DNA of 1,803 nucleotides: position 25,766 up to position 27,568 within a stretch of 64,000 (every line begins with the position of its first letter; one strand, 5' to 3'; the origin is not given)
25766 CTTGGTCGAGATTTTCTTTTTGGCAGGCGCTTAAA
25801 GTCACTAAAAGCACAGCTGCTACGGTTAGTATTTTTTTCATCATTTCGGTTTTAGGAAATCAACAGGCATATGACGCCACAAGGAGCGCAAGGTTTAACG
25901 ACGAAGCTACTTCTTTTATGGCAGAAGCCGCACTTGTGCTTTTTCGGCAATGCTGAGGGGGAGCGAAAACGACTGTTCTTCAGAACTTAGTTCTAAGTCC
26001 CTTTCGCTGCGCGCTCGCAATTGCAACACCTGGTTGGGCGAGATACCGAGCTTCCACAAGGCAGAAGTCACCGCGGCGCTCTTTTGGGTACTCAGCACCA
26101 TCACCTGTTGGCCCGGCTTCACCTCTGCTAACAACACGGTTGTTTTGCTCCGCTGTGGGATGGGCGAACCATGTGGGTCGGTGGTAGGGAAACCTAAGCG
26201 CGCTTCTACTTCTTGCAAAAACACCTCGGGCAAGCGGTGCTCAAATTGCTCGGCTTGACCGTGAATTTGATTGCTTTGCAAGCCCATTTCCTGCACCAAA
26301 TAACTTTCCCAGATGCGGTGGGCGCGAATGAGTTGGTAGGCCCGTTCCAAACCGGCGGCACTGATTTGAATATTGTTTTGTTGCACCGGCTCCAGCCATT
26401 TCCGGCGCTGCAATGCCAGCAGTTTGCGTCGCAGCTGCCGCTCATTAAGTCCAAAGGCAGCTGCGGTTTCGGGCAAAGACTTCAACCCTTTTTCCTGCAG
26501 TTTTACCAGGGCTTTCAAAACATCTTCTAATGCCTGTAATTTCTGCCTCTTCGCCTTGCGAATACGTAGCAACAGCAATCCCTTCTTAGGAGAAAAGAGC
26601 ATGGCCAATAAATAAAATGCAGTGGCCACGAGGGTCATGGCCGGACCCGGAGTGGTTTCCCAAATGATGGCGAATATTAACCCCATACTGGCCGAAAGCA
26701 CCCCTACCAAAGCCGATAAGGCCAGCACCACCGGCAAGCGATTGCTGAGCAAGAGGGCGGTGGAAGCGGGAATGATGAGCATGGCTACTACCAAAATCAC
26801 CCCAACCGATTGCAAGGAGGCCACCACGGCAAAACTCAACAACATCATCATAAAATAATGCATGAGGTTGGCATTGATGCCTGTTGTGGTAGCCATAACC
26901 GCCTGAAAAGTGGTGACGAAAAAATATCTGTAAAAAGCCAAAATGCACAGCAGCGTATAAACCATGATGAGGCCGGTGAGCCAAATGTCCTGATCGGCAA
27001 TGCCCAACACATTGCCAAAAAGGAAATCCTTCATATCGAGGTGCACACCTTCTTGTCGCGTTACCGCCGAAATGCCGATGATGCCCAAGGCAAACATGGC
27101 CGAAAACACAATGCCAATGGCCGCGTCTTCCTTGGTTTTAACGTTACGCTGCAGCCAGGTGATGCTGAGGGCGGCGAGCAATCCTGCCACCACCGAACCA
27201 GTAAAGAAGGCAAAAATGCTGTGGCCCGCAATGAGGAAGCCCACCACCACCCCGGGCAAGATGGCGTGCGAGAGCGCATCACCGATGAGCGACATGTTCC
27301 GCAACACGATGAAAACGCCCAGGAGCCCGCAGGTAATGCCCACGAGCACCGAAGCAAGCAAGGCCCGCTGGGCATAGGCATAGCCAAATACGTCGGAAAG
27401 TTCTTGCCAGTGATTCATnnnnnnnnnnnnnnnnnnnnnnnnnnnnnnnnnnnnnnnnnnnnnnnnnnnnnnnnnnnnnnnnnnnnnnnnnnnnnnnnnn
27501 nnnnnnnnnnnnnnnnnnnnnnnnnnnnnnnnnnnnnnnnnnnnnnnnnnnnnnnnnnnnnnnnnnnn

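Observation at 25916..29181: Metal ABC importer collapsed into two fusion polypeptides, with its own DtxR repressor fused to the permease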

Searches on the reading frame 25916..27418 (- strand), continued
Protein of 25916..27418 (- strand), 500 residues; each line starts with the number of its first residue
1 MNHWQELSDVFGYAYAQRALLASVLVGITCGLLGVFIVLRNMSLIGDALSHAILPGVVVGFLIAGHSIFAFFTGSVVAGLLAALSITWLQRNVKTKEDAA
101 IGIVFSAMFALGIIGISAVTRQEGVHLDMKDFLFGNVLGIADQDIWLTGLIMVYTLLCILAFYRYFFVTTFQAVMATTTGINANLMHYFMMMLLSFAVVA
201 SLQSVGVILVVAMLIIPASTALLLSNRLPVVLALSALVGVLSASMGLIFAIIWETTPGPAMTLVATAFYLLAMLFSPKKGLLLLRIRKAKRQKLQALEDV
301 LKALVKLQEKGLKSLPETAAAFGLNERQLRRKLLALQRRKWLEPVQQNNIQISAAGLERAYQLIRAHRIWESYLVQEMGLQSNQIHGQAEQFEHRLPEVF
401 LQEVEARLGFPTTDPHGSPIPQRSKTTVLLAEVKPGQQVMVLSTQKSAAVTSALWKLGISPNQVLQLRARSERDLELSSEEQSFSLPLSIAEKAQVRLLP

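Call 58: predict_structure(alignment_id=A2)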
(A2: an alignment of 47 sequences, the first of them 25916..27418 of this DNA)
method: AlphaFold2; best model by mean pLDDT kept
length: 500 residues; sequences in the alignment: 47
mean_pLDDT: 74.8   pTM: 0.64
mean pLDDT of the five models: 74.8, 73.9, 73.5, 71.6, 69.7
residues with pLDDT >= 90: 31; 70-90: 306; 50-70: 124; < 50: 39
segments of 3 or more residues with pLDDT < 50: 51-56, 58-60, 124-130, 132-134, 166-178
pLDDT, mean of each block of 10 residues (from residue 1): 66 71 76 72 52 47 54 62 75 72 73 64 47 50 67 69 52 47 57 58 56 77 83 88 83 73 86 83 87 90 88 85 88 90 83 88 90 86 80 84 86 83 77 87 82 84 85 84 85 85
secondary structure, 60 per line:
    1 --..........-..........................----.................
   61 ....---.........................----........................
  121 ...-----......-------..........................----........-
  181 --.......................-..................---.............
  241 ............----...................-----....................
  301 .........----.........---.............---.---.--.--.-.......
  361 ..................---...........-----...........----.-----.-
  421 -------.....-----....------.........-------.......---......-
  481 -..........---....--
elements in order: H3-12 H14-39 H44-64 H68-92 H97-123 H129-134 H142-167 H172-179 H183-205 H207-224 H228-252 H257-275 H281-309 H315-322 H326-338 H354-378 H382-392 H398-408 E438-441 H448-456 E464-470 E474-479 E482-487 H488-491 E495-498

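Call 61: fold_search(model_id=the predicted structure, library=pdb)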
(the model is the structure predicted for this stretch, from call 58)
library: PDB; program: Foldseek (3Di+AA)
matches with E <= 10: 819; with E <= 0.001: 83
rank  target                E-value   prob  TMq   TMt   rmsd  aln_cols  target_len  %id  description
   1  7kyp_J                4.9e-15  1.00  0.38  0.67   9.9       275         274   38  PsaBC from Streptococcus pneumoniae in complex with Fab (released 2021-08-25)
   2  7kyp_H                5.9e-15  1.00  0.38  0.67   9.8       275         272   38  PsaBC from Streptococcus pneumoniae in complex with Fab (released 2021-08-25)
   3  7kyp_N                1.1e-14  1.00  0.38  0.67  10.0       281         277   38  PsaBC from Streptococcus pneumoniae in complex with Fab (released 2021-08-25)
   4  7kyp_P                1.4e-14  1.00  0.37  0.66   9.9       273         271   38  PsaBC from Streptococcus pneumoniae in complex with Fab (released 2021-08-25)
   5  7kyp_D                2.9e-14  1.00  0.37  0.67   9.9       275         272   38  PsaBC from Streptococcus pneumoniae in complex with Fab (released 2021-08-25)
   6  7kyp_B                2.9e-14  1.00  0.38  0.67  10.0       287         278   38  PsaBC from Streptococcus pneumoniae in complex with Fab (released 2021-08-25)
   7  7kyp_F                4.3e-14  1.00  0.38  0.64  10.1       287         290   38  PsaBC from Streptococcus pneumoniae in complex with Fab (released 2021-08-25)
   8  7kyo_C                2.9e-13  1.00  0.36  0.67  10.0       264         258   40  PsaBC from Streptococcus pneumoniae in complex with Fab (released 2021-08-25)
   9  5zr6_A                3.4e-11  1.00  0.23  0.51  10.9       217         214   24  Manganese-dependent transcriptional repressor complex with manganese (released 2019-03-20)
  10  5cvi_B                4.6e-11  1.00  0.24  0.52  10.5       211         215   20  Structure of the manganese regulator SloR (released 2015-08-12)
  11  7b20_B                4.6e-11  1.00  0.24  0.51  11.0       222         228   24  DtxR-like iron-dependent regulator IdeR complexed with iron and its consensus DNA-binding sequence (released 2021-03-03)
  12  5cvi_A                7.1e-11  1.00  0.24  0.54  10.3       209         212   20  Structure of the manganese regulator SloR (released 2015-08-12)
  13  5zr6_B                9.0e-11  1.00  0.23  0.51  11.1       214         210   23  Manganese-dependent transcriptional repressor complex with manganese (released 2019-03-20)
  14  7b24_B                1.0e-10  1.00  0.24  0.51  10.9       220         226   24  DtxR-like iron-dependent regulator IdeR (P39G variant) complexed with cobalt and its consensus DNA-binding sequence (released 2021-03-03)
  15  7b1v_B                1.4e-10  1.00  0.24  0.52  11.0       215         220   25  DtxR-like iron-dependent regulator IdeR complexed with cobalt (released 2021-03-03)
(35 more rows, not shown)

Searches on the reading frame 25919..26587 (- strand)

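Call 48: search_protein_families(library=pfam, max_evalue=10, proteins=[window:25919-26587:-])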
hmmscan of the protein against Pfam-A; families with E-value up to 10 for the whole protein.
seq(223 aa): 4 families
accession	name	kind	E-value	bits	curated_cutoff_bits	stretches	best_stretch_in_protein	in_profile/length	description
PF02742.21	Fe_dep_repr_C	-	2.1e-22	79.3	27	1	78-145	3-70/70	Iron dependent repressor, metal binding and dimerisation domain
PF13518.12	HTH_28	-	0.018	15.6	25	1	28-54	7-31/52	Helix-turn-helix domain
PF00691.25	OmpA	-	0.021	15.6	27.2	1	161-194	48-80/98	OmpA family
PF13384.12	HTH_23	-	0.035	14.4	24.6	1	24-54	8-36/50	Homeodomain-like domain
